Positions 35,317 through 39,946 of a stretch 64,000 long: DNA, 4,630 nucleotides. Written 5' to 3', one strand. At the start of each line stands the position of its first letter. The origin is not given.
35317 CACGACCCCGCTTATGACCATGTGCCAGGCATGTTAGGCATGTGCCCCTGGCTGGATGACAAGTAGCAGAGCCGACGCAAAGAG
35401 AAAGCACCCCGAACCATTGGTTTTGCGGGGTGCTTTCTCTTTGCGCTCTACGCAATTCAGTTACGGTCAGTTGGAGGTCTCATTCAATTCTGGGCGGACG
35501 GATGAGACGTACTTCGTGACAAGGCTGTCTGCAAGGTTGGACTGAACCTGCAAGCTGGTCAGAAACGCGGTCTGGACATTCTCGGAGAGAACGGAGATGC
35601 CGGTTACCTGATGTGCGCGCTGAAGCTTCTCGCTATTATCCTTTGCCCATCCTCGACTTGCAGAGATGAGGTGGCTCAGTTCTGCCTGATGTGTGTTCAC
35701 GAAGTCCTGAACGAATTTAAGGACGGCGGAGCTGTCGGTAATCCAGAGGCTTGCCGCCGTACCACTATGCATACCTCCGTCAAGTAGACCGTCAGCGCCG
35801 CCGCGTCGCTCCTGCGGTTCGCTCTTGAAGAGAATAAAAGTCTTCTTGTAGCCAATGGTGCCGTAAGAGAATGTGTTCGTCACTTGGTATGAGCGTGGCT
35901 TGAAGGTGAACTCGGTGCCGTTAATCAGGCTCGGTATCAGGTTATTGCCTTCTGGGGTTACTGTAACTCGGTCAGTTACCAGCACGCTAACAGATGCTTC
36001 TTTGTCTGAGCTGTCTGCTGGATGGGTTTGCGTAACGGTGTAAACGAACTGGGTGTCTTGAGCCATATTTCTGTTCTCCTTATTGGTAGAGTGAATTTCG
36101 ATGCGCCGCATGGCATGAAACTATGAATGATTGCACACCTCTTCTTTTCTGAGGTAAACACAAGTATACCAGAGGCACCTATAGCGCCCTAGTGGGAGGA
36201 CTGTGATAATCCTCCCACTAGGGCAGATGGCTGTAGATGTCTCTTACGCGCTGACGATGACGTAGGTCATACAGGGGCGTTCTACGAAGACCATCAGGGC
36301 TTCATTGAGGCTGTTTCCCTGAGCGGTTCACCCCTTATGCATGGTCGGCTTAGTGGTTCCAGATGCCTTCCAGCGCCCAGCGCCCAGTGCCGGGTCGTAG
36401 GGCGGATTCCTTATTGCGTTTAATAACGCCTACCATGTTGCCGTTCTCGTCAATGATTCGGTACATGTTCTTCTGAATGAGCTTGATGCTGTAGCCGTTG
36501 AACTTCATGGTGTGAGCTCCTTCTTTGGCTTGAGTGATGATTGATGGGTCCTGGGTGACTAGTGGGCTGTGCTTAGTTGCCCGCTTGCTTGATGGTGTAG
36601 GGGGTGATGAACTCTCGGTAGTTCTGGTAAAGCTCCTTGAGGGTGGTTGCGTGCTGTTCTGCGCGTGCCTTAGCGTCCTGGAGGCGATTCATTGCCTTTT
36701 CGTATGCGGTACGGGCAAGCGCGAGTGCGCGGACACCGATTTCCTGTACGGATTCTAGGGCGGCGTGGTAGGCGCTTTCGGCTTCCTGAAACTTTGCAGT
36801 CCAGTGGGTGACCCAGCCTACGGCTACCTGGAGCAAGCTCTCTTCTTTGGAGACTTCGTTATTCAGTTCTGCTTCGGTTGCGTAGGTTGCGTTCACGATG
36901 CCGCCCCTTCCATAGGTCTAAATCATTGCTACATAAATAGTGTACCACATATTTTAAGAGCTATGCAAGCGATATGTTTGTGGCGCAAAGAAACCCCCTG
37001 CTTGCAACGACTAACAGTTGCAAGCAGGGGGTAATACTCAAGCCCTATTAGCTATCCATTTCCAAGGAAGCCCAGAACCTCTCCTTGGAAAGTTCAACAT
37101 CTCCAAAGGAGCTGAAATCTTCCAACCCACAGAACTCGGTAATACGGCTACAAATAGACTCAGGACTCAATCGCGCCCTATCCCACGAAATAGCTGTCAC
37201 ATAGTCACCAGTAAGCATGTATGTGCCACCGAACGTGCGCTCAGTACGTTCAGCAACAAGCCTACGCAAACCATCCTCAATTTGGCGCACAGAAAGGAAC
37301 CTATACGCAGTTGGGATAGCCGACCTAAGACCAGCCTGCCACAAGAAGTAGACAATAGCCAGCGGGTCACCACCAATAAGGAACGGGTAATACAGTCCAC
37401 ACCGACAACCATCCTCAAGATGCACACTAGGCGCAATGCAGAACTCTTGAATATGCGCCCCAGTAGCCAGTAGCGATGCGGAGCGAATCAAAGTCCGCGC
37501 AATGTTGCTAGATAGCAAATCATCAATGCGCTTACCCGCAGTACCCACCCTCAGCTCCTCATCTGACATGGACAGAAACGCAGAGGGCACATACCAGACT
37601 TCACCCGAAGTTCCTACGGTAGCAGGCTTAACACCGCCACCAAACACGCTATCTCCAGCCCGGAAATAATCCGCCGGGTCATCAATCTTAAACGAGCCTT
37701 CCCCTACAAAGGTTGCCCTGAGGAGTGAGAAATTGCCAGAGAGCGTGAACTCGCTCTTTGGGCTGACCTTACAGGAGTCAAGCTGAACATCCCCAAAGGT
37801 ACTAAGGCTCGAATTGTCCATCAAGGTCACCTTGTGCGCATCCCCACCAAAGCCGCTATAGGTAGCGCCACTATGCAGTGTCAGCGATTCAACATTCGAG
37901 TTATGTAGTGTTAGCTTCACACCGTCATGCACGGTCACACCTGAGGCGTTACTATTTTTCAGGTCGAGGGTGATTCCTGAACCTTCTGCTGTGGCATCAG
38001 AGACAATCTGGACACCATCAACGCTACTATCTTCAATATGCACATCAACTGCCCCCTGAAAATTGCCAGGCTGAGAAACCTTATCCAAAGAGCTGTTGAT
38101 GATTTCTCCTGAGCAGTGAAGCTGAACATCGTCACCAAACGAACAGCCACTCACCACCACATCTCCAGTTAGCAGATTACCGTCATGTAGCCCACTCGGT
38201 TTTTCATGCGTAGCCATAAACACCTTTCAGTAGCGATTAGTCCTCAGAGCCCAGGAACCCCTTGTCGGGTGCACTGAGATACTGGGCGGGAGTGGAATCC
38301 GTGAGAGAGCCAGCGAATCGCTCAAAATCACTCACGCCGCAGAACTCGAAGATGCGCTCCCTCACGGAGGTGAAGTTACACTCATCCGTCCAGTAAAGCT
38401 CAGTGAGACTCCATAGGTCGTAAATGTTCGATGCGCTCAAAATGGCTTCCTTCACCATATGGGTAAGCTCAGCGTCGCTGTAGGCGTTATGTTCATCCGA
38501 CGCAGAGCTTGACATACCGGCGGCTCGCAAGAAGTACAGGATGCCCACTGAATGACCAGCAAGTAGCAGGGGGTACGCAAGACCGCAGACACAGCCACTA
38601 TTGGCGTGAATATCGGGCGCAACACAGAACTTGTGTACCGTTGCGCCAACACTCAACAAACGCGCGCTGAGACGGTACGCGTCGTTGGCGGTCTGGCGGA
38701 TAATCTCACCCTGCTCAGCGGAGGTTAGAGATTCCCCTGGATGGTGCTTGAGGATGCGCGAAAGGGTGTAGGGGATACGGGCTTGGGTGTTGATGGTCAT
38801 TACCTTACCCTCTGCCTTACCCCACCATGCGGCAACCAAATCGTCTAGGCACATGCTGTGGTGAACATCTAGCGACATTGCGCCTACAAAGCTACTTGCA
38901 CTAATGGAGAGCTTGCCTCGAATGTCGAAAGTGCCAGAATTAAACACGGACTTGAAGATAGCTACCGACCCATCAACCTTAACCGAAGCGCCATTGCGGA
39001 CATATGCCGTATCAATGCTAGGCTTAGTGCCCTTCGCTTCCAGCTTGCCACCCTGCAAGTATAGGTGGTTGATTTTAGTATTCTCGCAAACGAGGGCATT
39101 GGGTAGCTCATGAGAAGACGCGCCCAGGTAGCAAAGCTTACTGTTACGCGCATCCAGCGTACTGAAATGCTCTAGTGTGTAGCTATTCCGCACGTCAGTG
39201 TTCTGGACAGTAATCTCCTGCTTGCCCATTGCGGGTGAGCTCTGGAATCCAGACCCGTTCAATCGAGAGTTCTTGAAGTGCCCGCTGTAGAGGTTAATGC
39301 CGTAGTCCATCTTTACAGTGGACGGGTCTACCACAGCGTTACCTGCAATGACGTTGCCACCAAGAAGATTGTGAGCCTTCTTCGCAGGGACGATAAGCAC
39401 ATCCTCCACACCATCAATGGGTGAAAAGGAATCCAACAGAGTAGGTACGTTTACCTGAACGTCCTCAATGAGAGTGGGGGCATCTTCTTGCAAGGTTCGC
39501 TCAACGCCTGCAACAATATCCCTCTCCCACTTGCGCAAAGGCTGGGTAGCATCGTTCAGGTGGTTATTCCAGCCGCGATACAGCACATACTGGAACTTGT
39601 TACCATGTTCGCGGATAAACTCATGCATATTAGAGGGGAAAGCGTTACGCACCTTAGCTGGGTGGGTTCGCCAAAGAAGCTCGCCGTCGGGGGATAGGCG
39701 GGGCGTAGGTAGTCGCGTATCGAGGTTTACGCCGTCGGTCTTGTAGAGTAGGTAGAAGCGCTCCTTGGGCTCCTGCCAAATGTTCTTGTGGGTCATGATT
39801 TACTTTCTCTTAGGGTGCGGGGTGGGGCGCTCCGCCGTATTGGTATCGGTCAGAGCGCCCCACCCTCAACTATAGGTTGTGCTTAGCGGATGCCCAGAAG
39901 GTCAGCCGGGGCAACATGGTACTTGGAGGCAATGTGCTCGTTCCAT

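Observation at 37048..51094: Seven-member beta-helix / C-H-C-C domain family wrapped around a MoxR-VWA pair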

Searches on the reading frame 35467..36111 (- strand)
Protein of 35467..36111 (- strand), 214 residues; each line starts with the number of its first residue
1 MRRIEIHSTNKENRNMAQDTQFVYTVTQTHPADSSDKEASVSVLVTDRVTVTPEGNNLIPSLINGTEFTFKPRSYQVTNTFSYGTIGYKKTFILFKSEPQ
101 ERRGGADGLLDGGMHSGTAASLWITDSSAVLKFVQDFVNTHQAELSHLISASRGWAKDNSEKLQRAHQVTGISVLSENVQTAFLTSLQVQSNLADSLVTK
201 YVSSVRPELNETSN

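Call 57: search_protein_families(library=phrogs, proteins=[window:35467-36111:-], max_evalue=0.01)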
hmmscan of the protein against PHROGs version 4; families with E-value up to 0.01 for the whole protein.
window:35467-36111:- (214 aa): 1 family
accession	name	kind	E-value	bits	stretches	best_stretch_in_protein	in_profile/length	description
phrog_35525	-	unknown function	0.00062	20.7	1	13-52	22-61/146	-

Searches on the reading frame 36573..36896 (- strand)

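Call 90: search_protein_families(library=pfam, proteins=[window:36573-36896:-], max_evalue=10)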
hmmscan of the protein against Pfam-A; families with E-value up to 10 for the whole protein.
window:36573-36896:- (107 aa): 5 families
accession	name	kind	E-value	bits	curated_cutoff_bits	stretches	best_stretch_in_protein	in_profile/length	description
PF08429.16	PLU-1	-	0.0019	17.9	28.5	1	31-91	166-228/338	PLU-1-like protein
PF15005.11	IZUMO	-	0.031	15.3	25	1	11-98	21-101/143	Izumo sperm-egg fusion, Ig domain-associated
PF24575.1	TPR_Slam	-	0.036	14.9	35.2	1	16-70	43-97/104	Surface lipoprotein assembly modifier, N-terminal TPR repeats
PF11349.13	DUF3151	-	0.19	12.3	28.4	1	8-75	11-72/127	Protein of unknown function (DUF3151)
PF00401.25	ATP-synt_DE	-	4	8.1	24.6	1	38-73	7-44/47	ATP synthase, Delta/Epsilon chain, long alpha-helix domain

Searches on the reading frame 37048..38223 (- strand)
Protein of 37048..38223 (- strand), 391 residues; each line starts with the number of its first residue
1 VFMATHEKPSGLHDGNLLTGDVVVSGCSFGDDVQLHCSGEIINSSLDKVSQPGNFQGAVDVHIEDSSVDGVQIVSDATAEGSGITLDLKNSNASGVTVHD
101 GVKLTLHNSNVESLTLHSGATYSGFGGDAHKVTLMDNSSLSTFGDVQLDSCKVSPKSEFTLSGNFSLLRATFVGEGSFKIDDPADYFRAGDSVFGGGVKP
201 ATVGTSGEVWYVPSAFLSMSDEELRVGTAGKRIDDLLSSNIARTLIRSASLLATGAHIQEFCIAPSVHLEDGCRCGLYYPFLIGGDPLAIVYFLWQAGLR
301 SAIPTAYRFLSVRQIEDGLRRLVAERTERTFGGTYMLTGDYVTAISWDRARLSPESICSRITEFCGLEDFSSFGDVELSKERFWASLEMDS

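Call 4: search_protein_families(library=pfam, proteins=[window:37048-38223:-], max_evalue=1)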
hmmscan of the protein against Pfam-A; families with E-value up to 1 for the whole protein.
window:37048-38223:- (391 aa): 0 families

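Call 5: search_protein_families(library=phrogs, proteins=[window:37048-38223:-], max_evalue=0.01)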
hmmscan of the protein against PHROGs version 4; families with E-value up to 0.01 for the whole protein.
window:37048-38223:- (391 aa): 0 families

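Call 24: search_protein_families(library=ncbifam, proteins=[window:37048-38223:-], max_evalue=0.1)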
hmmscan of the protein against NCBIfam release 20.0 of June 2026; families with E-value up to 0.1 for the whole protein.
window:37048-38223:- (391 aa): 0 families

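Call 97: search_protein_families(library=padloc, proteins=[window:37048-38223:-], max_evalue=0.01)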
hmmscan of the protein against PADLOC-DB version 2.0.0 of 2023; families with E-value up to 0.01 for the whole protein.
window:37048-38223:- (391 aa): 0 families

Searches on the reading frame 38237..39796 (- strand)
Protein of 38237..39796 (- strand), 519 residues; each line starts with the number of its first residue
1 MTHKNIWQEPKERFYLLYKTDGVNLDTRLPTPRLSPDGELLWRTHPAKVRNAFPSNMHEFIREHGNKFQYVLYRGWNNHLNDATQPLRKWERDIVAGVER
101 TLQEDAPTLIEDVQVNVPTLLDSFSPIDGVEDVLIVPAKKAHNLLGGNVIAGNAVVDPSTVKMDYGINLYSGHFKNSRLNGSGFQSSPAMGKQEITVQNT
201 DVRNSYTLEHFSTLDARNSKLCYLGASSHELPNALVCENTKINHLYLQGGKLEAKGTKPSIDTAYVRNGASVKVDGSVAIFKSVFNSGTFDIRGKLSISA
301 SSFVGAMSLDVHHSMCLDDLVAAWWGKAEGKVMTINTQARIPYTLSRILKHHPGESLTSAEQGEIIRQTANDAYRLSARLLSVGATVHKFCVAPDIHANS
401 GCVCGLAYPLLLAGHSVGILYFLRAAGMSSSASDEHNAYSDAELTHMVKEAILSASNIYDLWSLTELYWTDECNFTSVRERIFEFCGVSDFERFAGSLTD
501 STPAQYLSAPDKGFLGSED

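Call 4: search_protein_families(library=pfam, proteins=[window:38237-39796:-], max_evalue=1)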
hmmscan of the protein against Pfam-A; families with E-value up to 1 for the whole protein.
window:38237-39796:- (519 aa): 0 families

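Call 5: search_protein_families(library=phrogs, proteins=[window:38237-39796:-], max_evalue=0.01)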
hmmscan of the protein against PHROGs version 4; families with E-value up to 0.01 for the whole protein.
window:38237-39796:- (519 aa): 0 families

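Call 24: search_protein_families(library=ncbifam, proteins=[window:38237-39796:-], max_evalue=0.1)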
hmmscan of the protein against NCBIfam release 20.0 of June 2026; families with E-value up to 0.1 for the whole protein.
window:38237-39796:- (519 aa): 0 families

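Call 60: predict_structure(alignment_id=A6)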
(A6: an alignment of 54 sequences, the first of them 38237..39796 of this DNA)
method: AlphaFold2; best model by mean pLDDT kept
length: 519 residues; sequences in the alignment: 54
mean_pLDDT: 65.8   pTM: 0.58
mean pLDDT of the five models: 65.8, 63.3, 62.9, 62.1, 61.6
residues with pLDDT >= 90: 80; 70-90: 160; 50-70: 125; < 50: 154
segments of 3 or more residues with pLDDT < 50: 1-10, 79-101, 164-168, 186-190, 227-234, 238-241, 246-270, 274-278, 280-283, 288-291, 298-300, 318-324, 328-334, 336-339, 499-501, 503-519
pLDDT, mean of each block of 10 residues (from residue 1): 40 81 89 62 67 82 90 72 44 44 74 87 78 82 81 70 46 52 49 55 52 56 49 48 43 35 37 46 49 47 66 58 47 47 70 77 82 82 82 80 91 93 91 92 95 77 60 84 91 66 46 33
secondary structure, 60 per line:
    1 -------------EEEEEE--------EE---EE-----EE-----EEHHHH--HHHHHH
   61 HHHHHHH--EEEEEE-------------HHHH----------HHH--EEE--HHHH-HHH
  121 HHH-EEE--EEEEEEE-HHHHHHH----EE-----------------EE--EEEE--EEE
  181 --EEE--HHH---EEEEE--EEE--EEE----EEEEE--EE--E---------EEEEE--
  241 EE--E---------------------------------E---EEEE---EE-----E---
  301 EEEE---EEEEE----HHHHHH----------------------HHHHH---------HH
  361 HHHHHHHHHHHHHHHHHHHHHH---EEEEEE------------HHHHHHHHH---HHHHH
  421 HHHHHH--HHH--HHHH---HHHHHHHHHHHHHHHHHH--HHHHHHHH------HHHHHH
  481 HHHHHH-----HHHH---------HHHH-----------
elements in order: E14-19 H49-52 H55-67 E70-75 H89-92 E108-110 H113-116 H118-123 E125-127 E130-136 H138-144 E172-175 E178-180 E183-185 E194-198 E201-203 E206-208 E213-217 E234-238 E283-286 E301-304 E308-312 H317-322 H345-349 H359-382 E386-391 H404-412 H416-426 H434-437 H441-458 H461-468 H475-486 H492-495 H505-508

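Call 62: fold_search(model_id=the predicted structure, library=pdb)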
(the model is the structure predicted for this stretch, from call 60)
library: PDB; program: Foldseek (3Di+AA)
matches with E <= 10: 199; with E <= 0.001: 0
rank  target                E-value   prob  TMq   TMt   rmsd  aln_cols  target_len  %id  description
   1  7vue_A                2.4e-01  0.10  0.11  0.21  16.7       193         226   16  Structural insight of the molecular mechanism of cilofexor bound to FXR (released 2022-03-16)
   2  3okh_A                2.6e-01  0.12  0.11  0.22  17.3       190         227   12  Crystal structure of human FXR in complex with 2-(4-chlorophenyl)-1-[(1S)-1-cyclohexyl-2-(cyclohexylamino)-2-oxoethyl] (released 2010-12-29)
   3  7trb_B                3.1e-01  0.06  0.10  0.18  17.3       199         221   14  CRYSTAL STRUCTURE OF FARNESOID X-ACTIVATED RECEPTOR COMPLEXED WITH COMPOUND-32 AKA (1S,3S)-N-({4-[5-(2-FLUOROPR OPAN-2 (released 2022-06-29)
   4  5q11_A                4.1e-01  0.11  0.11  0.23  16.6       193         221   13  Ligand binding to FARNESOID-X-RECEPTOR (released 2017-07-05)
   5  3nb2_A                4.4e-01  0.03  0.11  0.10  16.9       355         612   11  Crystal structure of E. coli O157:H7 effector protein NleL (released 2010-10-27)
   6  5moy_B                5.9e-01  0.10  0.06  0.24  12.2        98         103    6  Crystal structure of the BoNT/A2 receptor-binding domain in complex with the luminal domain of its neuronal receptor S (released 2017-03-15)
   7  7crb_J                7.4e-01  0.07  0.10  0.18  15.1       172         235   15  Cryo-EM structure of plant NLR RPP1 LRR-ID domain in complex with ATR1 (released 2020-12-16)
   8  8hd3_B                8.3e-01  0.08  0.12  0.22  17.2       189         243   14  Farnesoid X Receptor Agonists_FXR fused with a HD3 peptide (released 2023-11-08)
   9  4ni7_A                1.2e+00  0.04  0.07  0.21  18.1       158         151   13  Crystal structure of human interleukin 6 in complex with a modified nucleotide aptamer (SOMAMER SL1025) (released 2014-01-22)
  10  2bx6                  1.3e+00  0.14  0.09  0.14   5.2        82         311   15  Crystal Structure of the human Retinitis Pigmentosa protein 2 (RP2) (released 2006-01-18)
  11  6ras_I                1.5e+00  0.03  0.07  0.08  14.7       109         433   13  Pmar-Lig_Pre. (released 2019-07-10)
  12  1p8v_A                1.6e+00  0.05  0.06  0.11  12.4       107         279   14  CRYSTAL STRUCTURE OF THE COMPLEX OF PLATELET RECEPTOR GPIB-ALPHA AND ALPHA-THROMBIN AT 2.6A (released 2003-07-22)
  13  7fij                  1.7e+00  0.02  0.11  0.10  20.5       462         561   11  luteinizing hormone/choriogonadotropin receptor (released 2021-09-29)
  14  4o9h_A                1.8e+00  0.03  0.07  0.19  18.3       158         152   11  Structure of Interleukin-6 in complex with a Camelid Fab fragment (released 2015-04-15)
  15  8i9t_CH               1.9e+00  0.02  0.07  0.07  20.9       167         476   12  Cryo-EM structure of a Chaetomium thermophilum pre-60S ribosomal subunit - State Dbp10-1 (released 2023-05-17)
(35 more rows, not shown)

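Call 97: search_protein_families(library=padloc, proteins=[window:38237-39796:-], max_evalue=0.01)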
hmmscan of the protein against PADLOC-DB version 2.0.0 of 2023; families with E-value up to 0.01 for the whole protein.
window:38237-39796:- (519 aa): 0 families
